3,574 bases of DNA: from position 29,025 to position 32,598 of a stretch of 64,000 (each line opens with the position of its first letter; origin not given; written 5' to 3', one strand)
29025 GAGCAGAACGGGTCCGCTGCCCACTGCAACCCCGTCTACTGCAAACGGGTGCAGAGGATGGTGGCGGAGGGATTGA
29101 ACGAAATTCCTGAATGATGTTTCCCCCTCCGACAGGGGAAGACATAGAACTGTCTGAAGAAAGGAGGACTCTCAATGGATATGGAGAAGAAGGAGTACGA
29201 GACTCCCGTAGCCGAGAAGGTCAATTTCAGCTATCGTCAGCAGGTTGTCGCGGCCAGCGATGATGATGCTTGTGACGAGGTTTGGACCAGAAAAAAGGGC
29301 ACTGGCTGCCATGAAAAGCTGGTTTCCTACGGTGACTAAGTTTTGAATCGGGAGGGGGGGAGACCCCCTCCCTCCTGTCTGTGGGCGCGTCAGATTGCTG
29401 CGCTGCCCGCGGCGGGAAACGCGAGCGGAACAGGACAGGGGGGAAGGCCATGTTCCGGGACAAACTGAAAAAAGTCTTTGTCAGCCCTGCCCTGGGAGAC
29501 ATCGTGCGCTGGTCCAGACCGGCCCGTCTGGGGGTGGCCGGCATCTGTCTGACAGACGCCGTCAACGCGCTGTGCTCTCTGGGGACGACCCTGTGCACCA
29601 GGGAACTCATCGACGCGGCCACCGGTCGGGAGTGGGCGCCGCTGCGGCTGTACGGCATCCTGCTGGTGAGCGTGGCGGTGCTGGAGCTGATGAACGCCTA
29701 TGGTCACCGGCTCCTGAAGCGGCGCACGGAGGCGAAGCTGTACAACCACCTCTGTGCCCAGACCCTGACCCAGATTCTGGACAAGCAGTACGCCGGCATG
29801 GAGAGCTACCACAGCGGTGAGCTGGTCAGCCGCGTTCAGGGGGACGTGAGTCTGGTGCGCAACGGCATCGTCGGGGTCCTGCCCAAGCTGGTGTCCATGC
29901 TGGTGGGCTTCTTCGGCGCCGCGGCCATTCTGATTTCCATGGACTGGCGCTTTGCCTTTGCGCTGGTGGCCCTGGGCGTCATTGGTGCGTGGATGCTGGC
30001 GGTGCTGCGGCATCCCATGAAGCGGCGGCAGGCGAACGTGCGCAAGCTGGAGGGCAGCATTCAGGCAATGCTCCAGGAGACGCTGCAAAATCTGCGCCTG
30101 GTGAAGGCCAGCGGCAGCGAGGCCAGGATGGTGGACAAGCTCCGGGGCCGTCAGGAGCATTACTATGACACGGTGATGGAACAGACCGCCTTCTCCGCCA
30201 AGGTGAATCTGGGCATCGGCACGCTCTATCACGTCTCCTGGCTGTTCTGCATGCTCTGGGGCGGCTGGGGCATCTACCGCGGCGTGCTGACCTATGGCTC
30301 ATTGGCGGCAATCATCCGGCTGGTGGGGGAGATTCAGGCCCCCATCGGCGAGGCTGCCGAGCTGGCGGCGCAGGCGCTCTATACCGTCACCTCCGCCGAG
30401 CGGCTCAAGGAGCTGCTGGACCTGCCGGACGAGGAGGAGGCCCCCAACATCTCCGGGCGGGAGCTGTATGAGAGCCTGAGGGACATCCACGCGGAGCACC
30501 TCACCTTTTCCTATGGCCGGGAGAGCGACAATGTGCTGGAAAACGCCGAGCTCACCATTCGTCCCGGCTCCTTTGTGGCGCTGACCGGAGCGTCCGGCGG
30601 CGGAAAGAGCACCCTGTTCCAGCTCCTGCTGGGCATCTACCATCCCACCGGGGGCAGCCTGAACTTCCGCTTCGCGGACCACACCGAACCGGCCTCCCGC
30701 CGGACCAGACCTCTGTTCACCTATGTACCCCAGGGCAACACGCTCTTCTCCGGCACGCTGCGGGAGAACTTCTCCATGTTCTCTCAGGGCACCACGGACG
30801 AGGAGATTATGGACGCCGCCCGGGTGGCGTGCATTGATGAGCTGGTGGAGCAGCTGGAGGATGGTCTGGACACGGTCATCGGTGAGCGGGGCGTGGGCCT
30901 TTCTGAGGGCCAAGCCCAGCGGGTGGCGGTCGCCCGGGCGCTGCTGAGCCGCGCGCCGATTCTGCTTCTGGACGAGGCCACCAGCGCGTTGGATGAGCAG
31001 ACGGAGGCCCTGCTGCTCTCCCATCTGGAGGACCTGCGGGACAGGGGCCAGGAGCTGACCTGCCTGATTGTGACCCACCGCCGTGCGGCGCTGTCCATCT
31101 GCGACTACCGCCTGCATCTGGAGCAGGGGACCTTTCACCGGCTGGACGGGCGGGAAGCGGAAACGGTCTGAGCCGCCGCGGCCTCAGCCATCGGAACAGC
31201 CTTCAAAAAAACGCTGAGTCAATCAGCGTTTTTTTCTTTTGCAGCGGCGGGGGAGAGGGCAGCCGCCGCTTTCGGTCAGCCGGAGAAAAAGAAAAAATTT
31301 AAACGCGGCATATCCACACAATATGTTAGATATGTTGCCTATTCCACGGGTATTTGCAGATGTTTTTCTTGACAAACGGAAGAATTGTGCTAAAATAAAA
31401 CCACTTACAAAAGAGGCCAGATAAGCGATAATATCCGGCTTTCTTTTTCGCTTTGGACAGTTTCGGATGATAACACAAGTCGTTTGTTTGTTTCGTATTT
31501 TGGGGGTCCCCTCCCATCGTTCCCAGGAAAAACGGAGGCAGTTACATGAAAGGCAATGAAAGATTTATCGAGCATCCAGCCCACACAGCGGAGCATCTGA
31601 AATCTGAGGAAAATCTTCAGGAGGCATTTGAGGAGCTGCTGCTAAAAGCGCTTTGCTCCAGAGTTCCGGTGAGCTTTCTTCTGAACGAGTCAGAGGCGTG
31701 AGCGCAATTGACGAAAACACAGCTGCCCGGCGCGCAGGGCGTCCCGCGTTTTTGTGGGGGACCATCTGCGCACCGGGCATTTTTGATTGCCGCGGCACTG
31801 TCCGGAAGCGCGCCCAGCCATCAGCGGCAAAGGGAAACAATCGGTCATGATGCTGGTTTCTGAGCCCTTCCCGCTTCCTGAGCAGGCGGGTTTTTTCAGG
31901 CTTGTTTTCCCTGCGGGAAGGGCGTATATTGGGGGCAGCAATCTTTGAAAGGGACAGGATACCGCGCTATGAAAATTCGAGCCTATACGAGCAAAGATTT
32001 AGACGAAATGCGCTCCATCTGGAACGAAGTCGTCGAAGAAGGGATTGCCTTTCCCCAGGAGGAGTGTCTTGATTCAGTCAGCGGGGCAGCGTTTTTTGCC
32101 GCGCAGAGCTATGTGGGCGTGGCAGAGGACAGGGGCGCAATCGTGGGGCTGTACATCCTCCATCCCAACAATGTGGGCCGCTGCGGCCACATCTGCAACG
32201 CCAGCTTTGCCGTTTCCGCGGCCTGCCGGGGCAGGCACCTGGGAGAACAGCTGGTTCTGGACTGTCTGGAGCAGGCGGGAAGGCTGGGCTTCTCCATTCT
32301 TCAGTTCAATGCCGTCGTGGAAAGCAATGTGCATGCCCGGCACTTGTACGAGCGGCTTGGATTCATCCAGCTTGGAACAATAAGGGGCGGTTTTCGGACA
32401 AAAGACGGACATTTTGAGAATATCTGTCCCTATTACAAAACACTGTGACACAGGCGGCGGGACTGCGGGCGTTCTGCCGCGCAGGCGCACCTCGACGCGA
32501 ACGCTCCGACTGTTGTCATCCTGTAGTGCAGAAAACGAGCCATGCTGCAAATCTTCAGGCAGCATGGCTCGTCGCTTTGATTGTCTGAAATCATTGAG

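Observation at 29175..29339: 54-aa ORF, absent from the ORF track, is the likely precursor peptide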

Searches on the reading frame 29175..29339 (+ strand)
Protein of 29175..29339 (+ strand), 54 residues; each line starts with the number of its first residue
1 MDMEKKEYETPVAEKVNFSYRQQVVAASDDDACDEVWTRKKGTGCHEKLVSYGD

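Call 5: search_protein_families(library=pfam, proteins=[window:29175-29339:+], max_evalue=0.01)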
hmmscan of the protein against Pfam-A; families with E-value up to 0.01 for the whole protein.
window:29175-29339:+ (54 aa): 0 families

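Call 6: search_protein_families(library=ncbifam, proteins=[window:29175-29339:+], max_evalue=0.01)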
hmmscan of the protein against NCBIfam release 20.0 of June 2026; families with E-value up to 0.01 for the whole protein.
window:29175-29339:+ (54 aa): 0 families

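Call 7: find_homologous_proteins(query=window:29175-29336:+, max_evalue=10)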
Query seq(54 aa) (54 aa): 9 proteins with E <= 10 among 9 candidates.
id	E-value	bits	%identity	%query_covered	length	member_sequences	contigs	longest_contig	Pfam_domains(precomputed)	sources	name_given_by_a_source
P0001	1.1e-29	118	100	100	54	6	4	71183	-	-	-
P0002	1.1e-25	105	94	100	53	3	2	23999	-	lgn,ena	-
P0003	5.8e-22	94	86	93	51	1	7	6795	-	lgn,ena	-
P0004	1.6e-20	89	82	93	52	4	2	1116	-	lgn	-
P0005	2.2e-19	86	78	100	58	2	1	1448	-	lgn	-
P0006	5.8e-19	84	80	93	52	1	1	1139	-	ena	-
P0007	7.4e-19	84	80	93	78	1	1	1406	-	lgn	-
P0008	1.7e-18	83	76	93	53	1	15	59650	-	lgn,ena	-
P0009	6.0e-18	81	75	93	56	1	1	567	-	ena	-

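Call 21: search_protein_families(library=ncbifam, proteins=[window:29175-29336:+], max_evalue=10)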
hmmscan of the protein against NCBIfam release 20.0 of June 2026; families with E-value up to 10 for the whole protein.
seq(54 aa): 1 family
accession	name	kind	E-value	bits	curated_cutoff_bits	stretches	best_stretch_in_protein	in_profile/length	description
NF033940.1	ErpA_rel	equivalog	0.075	13.3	65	1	22-50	15-43/95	ErpA-related iron-sulfur cluster insertion protein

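Call 22: search_protein_families(library=pfam, proteins=[window:29175-29336:+], max_evalue=10)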
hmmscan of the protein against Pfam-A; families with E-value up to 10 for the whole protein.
seq(54 aa): 0 families

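Call 34: find_encoding_contigs(protein=P0002, flank=6000, max_places=3)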
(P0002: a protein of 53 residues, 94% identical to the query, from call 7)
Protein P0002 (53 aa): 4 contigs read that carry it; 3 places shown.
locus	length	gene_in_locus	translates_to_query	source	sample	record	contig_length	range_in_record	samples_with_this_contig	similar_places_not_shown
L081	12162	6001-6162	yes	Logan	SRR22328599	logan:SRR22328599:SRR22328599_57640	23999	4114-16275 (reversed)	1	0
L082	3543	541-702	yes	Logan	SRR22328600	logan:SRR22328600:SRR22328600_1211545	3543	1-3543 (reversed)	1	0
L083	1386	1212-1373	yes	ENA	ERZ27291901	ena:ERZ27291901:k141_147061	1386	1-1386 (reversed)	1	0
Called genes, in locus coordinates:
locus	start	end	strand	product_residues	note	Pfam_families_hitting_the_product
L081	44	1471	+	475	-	PF00672:HAMP (weak), PF00990:GGDEF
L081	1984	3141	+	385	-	PF14907:NTP_transf_5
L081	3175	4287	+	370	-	PF05402:PqqD (weak)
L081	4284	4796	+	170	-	-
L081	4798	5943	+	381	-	PF04055:Radical_SAM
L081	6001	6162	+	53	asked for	-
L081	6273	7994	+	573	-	PF00664:ABC_membrane, PF02463:SMC_N (faint), PF00005:ABC_tran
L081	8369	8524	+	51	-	-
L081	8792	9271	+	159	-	PF00583:Acetyltransf_1, PF13673:Acetyltransf_10, PF13508:Acetyltransf_7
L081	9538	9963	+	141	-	-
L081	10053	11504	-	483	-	PF09924:LPG_synthase_C, PF13302:Acetyltransf_3, PF00583:Acetyltransf_1 (weak)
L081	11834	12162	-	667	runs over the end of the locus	-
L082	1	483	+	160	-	?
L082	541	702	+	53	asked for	-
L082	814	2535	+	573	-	PF00664:ABC_membrane, PF00005:ABC_tran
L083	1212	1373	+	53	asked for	-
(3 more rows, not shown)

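Call 35: find_encoding_contigs(protein=P0003, flank=6000, max_places=3)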
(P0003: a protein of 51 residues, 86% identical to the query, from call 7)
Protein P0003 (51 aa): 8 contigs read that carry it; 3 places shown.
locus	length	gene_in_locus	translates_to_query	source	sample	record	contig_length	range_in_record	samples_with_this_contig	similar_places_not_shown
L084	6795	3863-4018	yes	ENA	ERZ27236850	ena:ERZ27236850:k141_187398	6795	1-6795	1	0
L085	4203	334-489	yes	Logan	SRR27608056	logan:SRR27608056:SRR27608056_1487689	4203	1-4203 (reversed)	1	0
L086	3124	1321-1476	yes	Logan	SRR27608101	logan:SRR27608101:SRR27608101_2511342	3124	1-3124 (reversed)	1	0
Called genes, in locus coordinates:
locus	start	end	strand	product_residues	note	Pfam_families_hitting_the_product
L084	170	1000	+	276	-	PF14907:NTP_transf_5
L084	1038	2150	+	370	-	PF27840:ScmC (faint), PF05402:PqqD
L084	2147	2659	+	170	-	-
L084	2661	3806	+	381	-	PF04055:Radical_SAM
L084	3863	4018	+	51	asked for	-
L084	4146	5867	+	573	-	PF00664:ABC_membrane, PF00005:ABC_tran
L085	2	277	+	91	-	?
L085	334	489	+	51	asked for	-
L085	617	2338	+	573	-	PF00664:ABC_membrane, PF00005:ABC_tran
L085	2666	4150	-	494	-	PF09924:LPG_synthase_C, PF13302:Acetyltransf_3, PF00583:Acetyltransf_1 (weak)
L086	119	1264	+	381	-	PF04055:Radical_SAM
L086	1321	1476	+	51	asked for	-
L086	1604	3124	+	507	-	?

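Call 61: find_homologous_proteins(query=A5, max_evalue=0.01)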
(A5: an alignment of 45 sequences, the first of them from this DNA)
Query A5 (45 sequences) (54 aa, profile of the alignment): 123 proteins with E <= 0.01 among 295 candidates; the best 120 are listed.
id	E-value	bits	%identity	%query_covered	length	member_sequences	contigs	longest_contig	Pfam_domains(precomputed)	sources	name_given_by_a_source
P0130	1.1e-16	79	51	80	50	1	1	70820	-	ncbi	-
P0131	5.9e-16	76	49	76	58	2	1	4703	-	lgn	-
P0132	1.0e-15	76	58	61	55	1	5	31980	-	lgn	-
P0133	1.1e-15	75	48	93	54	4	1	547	-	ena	-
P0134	2.2e-15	74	51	76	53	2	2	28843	-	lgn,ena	-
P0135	3.8e-15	74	55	61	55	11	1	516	-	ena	-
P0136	4.2e-15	74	55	61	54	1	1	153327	-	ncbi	-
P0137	6.1e-15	73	47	85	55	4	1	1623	-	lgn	-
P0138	1.0e-14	72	47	80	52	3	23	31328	-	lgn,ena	-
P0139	1.1e-14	72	49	76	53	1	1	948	-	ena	-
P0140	2.7e-14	71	53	80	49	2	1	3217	-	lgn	-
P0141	2.7e-14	71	55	61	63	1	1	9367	-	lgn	-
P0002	2.9e-14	71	94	100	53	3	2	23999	-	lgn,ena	-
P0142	3.2e-14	71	47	80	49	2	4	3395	-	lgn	-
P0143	3.7e-14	71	42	93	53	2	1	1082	-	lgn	-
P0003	4.5e-13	67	86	93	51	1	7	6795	-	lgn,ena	-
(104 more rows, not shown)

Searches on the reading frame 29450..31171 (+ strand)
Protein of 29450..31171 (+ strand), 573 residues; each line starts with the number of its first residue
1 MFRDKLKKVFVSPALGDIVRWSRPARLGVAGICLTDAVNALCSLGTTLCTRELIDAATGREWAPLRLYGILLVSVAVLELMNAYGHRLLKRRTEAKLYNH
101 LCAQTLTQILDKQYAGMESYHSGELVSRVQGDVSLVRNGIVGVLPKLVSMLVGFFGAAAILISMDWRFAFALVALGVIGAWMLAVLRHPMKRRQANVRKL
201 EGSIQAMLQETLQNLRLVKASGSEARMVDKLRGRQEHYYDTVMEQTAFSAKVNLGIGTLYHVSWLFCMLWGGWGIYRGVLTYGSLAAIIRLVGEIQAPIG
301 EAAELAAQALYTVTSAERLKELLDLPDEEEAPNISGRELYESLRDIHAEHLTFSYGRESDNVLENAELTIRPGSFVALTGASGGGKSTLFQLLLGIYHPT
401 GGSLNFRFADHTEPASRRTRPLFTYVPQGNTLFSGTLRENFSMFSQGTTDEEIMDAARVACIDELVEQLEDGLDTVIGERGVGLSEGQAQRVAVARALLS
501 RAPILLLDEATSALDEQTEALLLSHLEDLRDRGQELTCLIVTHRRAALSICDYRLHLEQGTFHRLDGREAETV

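Call 5: search_protein_families(library=pfam, proteins=[window:29450-31171:+], max_evalue=0.01)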
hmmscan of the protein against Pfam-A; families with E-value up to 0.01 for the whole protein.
window:29450-31171:+ (573 aa): 6 families
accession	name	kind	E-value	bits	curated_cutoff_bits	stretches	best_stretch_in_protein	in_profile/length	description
PF00005.33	ABC_tran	-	9.1e-28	98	25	1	363-512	1-137/137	ABC transporter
PF00664.28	ABC_membrane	-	2.6e-25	90.1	28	1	32-291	4-266/274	ABC transporter transmembrane region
PF02463.25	SMC_N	-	4.8e-05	23.3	40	1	298-552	135-206/220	RecF/RecN/SMC N terminal domain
PF03193.22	RsgA_GTPase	-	0.0045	17.3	30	0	359-395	93-128/174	RsgA GTPase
PF13401.12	AAA_22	-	0.0058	17.4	27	1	373-533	5-113/130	AAA domain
PF20703.3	nSTAND1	-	0.0097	16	27.1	0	340-391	2-51/379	Novel STAND NTPase 1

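Call 6: search_protein_families(library=ncbifam, proteins=[window:29450-31171:+], max_evalue=0.01)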
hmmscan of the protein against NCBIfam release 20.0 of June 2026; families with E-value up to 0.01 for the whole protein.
window:29450-31171:+ (573 aa): 190 families (the best 25 are shown)
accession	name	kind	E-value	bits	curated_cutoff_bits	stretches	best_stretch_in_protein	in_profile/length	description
TIGR03375.1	type_I_sec_LssB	subfamily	3.8e-76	256.8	693.1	1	169-561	290-678/696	type I secretion system permease/ATPase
TIGR03796.1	NHLM_micro_ABC1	equivalog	7.6e-74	249.2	853.3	1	61-561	191-688/710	NHLP family bacteriocin export ABC transporter peptidase/permease/ATPase subunit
TIGR02204.1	MsbA_rel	hypoth_equivalog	5.2e-73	246.6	780.4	1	16-561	7-551/576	ABC transporter, permease/ATP-binding protein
TIGR02203.1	MsbA_lipidA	equivalog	9e-70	235.7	602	1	62-561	51-545/572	lipid A export permease/ATP-binding protein MsbA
TIGR02857.1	CydD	equivalog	9.8e-68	229.4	435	1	29-556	5-528/529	thiol reductant ABC exporter subunit CydD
TIGR02868.1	CydC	equivalog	6.4e-66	223.1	329.05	1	86-544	73-529/530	thiol reductant ABC exporter subunit CydC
TIGR01846.1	type_I_sec_HlyB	subfamily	7e-64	216.3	725.55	1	59-562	172-669/694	type I secretion system permease/ATPase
TIGR03797.1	NHLM_micro_ABC2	equivalog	6.4e-62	210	709.4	1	36-561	145-661/686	NHLP bacteriocin export ABC transporter permease/ATPase subunit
TIGR01842.1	type_I_sec_PrtD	subfamily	1.1e-59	202.4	510.15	1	175-566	149-535/544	type I secretion system permease/ATPase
NF008364.0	PRK11160.1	equivalog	5.1e-59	200.4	630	1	75-563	69-553/575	heme ABC transporter ATP-binding protein/permease CydC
TIGR00958.1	3a01208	subfamily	6.5e-59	199.9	874.6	1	93-562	228-691/711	antigen peptide transporter 2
NF045513.1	HepA_fam_ABC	equivalog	2.3e-57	194.8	725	1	67-561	97-585/610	heterocyst formation ABC transporter subunit HepA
NF010178.0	PRK13657.1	equivalog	3.2e-53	181.1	733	1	142-561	132-546/588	glucan ABC transporter ATP-binding protein/ permease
NF008055.0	PRK10789.1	equivalog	5.6e-53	180.3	845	1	71-562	62-548/590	SmdA family multidrug ABC transporter permease/ATP-binding protein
TIGR01193.1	bacteriocin_ABC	subfamily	9e-53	179.8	523.85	1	40-560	169-684/708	peptide cleavage/export ABC transporter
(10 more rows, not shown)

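Call 64: search_protein_families(library=padloc, proteins=[window:29450-31171:+], max_evalue=0.001)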
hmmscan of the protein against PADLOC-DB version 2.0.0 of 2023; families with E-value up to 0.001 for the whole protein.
window:29450-31171:+ (573 aa): 3 families
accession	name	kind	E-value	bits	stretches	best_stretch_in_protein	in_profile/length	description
PDLC04135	mad3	-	3.8e-22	77.3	2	480-558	260-338/374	mads_3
PDLC04140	mad8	-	5.2e-07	27.5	1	359-543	10-232/314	mads_8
PDLC00518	JetC1|JetC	-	0.00069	15.5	0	378-426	44-91/1112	DUF3584 domain; MukB-like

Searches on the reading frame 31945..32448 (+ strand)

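Call 5: search_protein_families(library=pfam, proteins=[window:31945-32448:+], max_evalue=0.01)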
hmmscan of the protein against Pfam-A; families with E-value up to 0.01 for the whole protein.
window:31945-32448:+ (167 aa): 6 families
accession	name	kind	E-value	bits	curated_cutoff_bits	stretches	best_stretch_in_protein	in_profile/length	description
PF00583.31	Acetyltransf_1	-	4.1e-15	56.5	20.7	1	51-140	29-116/116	Acetyltransferase (GNAT) family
PF13508.13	Acetyltransf_7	-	2.8e-11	44.1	27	1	56-141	4-83/84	Acetyltransferase (GNAT) domain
PF13673.13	Acetyltransf_10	-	4.7e-08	33.5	23.6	1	51-144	26-111/128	Acetyltransferase (GNAT) domain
PF13420.13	Acetyltransf_4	-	0.00051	20.5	24.3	1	11-158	1-152/155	Acetyltransferase (GNAT) domain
PF08445.16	FR47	-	0.001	19.5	22.1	1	90-143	29-80/86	FR47-like protein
PF13302.13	Acetyltransf_3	-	0.0013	19.9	25.4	1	11-140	4-137/138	Acetyltransferase (GNAT) domain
